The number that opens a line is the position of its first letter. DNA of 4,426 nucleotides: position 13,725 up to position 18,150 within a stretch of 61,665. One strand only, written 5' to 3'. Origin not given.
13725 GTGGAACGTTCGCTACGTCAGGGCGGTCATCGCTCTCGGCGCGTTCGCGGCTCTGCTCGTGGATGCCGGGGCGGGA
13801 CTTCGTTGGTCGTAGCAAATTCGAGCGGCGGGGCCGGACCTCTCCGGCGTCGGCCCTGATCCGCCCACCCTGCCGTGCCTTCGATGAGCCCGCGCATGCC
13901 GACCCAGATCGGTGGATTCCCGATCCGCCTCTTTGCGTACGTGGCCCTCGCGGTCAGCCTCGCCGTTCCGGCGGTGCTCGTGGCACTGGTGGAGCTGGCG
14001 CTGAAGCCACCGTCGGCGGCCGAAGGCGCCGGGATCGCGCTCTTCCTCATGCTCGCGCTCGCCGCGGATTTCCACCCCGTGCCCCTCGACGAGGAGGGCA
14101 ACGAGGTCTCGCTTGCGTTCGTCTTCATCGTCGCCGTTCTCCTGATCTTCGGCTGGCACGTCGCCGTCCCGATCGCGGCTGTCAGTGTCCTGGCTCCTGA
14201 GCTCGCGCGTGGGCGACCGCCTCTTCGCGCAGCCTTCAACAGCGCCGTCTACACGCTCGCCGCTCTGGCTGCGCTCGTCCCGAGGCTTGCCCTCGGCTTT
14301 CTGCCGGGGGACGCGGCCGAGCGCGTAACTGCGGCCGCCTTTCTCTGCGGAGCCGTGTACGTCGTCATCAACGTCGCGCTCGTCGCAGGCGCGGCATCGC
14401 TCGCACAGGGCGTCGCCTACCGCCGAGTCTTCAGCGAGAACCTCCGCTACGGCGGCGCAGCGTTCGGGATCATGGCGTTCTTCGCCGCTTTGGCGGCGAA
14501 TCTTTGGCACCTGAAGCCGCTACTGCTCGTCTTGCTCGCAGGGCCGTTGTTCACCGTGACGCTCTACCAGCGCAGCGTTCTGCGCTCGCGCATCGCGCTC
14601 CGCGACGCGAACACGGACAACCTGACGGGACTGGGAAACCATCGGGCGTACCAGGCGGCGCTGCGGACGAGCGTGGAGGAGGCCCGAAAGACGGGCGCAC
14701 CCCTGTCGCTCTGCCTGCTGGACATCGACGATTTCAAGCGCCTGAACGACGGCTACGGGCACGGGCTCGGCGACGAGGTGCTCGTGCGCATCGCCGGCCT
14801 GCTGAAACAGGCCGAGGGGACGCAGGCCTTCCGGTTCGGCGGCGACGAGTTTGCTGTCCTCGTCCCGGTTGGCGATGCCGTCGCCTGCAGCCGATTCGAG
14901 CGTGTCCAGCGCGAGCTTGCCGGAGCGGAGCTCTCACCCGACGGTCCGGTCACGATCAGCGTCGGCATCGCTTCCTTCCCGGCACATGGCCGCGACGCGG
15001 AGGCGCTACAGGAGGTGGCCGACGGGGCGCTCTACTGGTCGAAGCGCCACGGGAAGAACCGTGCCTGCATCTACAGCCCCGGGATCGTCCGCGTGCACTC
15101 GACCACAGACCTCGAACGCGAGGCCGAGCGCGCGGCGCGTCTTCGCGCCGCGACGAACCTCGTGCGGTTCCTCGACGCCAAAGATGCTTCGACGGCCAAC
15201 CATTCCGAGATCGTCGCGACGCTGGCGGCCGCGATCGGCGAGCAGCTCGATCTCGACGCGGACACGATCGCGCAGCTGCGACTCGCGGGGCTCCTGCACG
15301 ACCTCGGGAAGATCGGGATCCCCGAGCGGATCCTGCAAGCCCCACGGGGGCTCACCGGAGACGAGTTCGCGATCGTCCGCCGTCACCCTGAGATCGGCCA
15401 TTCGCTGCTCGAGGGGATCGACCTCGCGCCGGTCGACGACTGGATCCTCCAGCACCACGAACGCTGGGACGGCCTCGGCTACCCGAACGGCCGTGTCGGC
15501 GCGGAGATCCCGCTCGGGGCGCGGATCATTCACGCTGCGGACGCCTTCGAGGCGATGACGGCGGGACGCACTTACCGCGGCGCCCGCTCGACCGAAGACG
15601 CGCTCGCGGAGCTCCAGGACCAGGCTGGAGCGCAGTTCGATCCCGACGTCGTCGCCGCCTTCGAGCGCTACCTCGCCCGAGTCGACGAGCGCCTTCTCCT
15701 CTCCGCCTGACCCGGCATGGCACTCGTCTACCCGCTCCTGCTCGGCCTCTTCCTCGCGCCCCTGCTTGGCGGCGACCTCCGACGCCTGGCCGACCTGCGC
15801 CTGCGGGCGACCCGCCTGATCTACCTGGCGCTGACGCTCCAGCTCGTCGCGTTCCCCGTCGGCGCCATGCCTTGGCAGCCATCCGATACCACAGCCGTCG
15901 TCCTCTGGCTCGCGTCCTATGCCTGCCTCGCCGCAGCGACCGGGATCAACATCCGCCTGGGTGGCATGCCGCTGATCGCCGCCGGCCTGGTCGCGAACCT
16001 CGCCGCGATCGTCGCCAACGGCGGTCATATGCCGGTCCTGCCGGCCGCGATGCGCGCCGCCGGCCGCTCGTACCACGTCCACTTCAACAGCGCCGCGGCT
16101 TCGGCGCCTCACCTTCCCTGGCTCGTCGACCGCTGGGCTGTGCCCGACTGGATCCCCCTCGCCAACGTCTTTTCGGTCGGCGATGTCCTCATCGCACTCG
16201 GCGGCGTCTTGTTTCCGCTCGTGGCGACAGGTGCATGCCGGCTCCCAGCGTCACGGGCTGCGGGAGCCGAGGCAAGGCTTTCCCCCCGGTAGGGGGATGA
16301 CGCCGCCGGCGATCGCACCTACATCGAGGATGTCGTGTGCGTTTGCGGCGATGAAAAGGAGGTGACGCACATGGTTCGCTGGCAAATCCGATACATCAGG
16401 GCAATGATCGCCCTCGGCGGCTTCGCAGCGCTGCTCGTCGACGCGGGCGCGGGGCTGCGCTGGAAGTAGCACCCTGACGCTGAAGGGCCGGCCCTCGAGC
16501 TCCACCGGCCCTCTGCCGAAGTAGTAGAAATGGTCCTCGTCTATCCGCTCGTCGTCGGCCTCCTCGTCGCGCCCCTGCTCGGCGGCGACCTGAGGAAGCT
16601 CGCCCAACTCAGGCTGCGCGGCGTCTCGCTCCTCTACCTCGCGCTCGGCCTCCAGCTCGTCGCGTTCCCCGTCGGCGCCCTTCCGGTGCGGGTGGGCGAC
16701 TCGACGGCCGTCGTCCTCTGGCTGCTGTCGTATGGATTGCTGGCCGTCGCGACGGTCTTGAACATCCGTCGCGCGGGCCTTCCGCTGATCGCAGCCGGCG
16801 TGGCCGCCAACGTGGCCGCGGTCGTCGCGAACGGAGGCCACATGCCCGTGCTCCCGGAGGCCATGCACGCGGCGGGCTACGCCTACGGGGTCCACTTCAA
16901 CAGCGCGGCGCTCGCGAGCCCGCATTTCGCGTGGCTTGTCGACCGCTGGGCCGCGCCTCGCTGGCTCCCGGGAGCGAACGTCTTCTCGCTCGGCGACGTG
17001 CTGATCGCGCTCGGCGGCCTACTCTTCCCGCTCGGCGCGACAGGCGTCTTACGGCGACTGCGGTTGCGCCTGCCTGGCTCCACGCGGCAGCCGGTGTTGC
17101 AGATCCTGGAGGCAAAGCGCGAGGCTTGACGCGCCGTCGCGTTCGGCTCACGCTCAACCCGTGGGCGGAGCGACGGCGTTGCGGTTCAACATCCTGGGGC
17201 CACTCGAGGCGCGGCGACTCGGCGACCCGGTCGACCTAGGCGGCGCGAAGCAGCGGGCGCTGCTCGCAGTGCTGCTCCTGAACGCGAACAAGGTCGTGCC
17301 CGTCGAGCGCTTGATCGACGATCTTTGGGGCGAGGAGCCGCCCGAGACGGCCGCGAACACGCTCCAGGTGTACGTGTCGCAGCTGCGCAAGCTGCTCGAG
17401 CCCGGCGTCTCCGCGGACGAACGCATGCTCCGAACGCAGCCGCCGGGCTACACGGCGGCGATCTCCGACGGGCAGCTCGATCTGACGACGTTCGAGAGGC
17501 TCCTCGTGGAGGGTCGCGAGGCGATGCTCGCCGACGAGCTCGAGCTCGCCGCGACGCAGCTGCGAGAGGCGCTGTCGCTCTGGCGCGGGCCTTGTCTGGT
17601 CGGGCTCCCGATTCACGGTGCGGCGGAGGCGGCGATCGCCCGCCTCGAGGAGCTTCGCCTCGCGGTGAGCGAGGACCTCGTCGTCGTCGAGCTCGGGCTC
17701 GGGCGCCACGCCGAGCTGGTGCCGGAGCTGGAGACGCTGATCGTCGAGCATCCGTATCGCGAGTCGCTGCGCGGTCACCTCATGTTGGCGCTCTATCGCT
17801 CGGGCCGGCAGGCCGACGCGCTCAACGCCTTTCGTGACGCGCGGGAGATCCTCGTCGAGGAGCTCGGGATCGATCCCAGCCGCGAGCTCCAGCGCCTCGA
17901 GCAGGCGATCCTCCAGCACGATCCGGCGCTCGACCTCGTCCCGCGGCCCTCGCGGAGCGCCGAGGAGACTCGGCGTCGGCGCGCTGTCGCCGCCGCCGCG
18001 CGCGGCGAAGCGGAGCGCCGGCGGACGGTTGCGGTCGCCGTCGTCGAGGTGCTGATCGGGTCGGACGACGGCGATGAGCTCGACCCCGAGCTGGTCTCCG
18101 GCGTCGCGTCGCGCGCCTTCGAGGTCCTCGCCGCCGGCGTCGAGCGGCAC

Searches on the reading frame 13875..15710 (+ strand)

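Call 9: search_protein_families(library=pfam, proteins=[window:13875-15710:+], max_evalue=0.01)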
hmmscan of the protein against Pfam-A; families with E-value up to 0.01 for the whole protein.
window:13875-15710:+ (611 aa): 4 families
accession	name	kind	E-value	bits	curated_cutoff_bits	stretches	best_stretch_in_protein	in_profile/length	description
PF13487.12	HD_5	-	2.6e-39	135.1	27.2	1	431-592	5-170/170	HD domain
PF00990.26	GGDEF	-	3.3e-33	115.2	23.8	1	245-396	1-161/161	Diguanylate cyclase, GGDEF domain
PF01966.28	HD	-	3e-19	69.9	22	1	441-561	2-116/116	HD domain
PF08668.18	HDOD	-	0.0017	18.3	22.9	1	439-482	94-135/196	HDOD domain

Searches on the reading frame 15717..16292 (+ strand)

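Call 9: search_protein_families(library=pfam, proteins=[window:15717-16292:+], max_evalue=0.01)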
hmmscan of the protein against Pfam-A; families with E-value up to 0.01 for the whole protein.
window:15717-16292:+ (191 aa): 1 family
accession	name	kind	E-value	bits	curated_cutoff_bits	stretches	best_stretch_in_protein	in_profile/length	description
PF17248.7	DUF5317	-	9.5e-25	87.8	25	1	27-166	2-149/151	Family of unknown function (DUF5317)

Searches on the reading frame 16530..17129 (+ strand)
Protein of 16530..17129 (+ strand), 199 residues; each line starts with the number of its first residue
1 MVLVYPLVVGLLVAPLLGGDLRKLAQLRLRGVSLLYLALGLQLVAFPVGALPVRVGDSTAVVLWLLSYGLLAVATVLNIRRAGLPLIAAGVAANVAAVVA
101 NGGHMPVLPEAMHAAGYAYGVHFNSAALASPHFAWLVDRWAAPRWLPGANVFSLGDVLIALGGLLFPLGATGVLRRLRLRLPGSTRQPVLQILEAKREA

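Call 9: search_protein_families(library=pfam, proteins=[window:16530-17129:+], max_evalue=0.01)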
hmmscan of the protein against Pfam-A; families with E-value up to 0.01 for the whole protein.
window:16530-17129:+ (199 aa): 1 family
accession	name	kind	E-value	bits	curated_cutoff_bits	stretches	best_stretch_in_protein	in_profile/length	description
PF17248.7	DUF5317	-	6.9e-24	85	25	1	27-166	2-149/151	Family of unknown function (DUF5317)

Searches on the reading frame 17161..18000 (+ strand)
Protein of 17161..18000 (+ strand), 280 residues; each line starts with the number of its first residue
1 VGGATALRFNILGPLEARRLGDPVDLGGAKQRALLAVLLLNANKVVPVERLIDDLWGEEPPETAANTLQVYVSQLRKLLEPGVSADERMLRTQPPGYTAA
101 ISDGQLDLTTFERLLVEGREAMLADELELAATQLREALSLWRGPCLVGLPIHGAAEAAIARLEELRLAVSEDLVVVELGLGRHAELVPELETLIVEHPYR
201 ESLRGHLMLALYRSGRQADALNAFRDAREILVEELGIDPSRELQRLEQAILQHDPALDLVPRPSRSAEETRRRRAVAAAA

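Call 78: search_solved_structures(query=window:17161-18000:+, max_evalue=1e-20, show_alignments=2)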
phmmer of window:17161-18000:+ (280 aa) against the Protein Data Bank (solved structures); distinct sequences matched with E-value up to 1e-20: 4.
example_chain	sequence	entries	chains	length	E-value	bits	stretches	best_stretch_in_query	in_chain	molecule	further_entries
8hvr_I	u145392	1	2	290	1.1e-51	179.3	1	5-257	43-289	Regulatory protein AfsR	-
8jke_I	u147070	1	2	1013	1e-50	176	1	5-269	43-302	Regulatory protein AfsR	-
8k60_I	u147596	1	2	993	1.1e-50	175.9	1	5-269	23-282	Regulatory protein AfsR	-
2fez_A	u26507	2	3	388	1.7e-45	158.9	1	6-258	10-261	Probable regulatory protein embR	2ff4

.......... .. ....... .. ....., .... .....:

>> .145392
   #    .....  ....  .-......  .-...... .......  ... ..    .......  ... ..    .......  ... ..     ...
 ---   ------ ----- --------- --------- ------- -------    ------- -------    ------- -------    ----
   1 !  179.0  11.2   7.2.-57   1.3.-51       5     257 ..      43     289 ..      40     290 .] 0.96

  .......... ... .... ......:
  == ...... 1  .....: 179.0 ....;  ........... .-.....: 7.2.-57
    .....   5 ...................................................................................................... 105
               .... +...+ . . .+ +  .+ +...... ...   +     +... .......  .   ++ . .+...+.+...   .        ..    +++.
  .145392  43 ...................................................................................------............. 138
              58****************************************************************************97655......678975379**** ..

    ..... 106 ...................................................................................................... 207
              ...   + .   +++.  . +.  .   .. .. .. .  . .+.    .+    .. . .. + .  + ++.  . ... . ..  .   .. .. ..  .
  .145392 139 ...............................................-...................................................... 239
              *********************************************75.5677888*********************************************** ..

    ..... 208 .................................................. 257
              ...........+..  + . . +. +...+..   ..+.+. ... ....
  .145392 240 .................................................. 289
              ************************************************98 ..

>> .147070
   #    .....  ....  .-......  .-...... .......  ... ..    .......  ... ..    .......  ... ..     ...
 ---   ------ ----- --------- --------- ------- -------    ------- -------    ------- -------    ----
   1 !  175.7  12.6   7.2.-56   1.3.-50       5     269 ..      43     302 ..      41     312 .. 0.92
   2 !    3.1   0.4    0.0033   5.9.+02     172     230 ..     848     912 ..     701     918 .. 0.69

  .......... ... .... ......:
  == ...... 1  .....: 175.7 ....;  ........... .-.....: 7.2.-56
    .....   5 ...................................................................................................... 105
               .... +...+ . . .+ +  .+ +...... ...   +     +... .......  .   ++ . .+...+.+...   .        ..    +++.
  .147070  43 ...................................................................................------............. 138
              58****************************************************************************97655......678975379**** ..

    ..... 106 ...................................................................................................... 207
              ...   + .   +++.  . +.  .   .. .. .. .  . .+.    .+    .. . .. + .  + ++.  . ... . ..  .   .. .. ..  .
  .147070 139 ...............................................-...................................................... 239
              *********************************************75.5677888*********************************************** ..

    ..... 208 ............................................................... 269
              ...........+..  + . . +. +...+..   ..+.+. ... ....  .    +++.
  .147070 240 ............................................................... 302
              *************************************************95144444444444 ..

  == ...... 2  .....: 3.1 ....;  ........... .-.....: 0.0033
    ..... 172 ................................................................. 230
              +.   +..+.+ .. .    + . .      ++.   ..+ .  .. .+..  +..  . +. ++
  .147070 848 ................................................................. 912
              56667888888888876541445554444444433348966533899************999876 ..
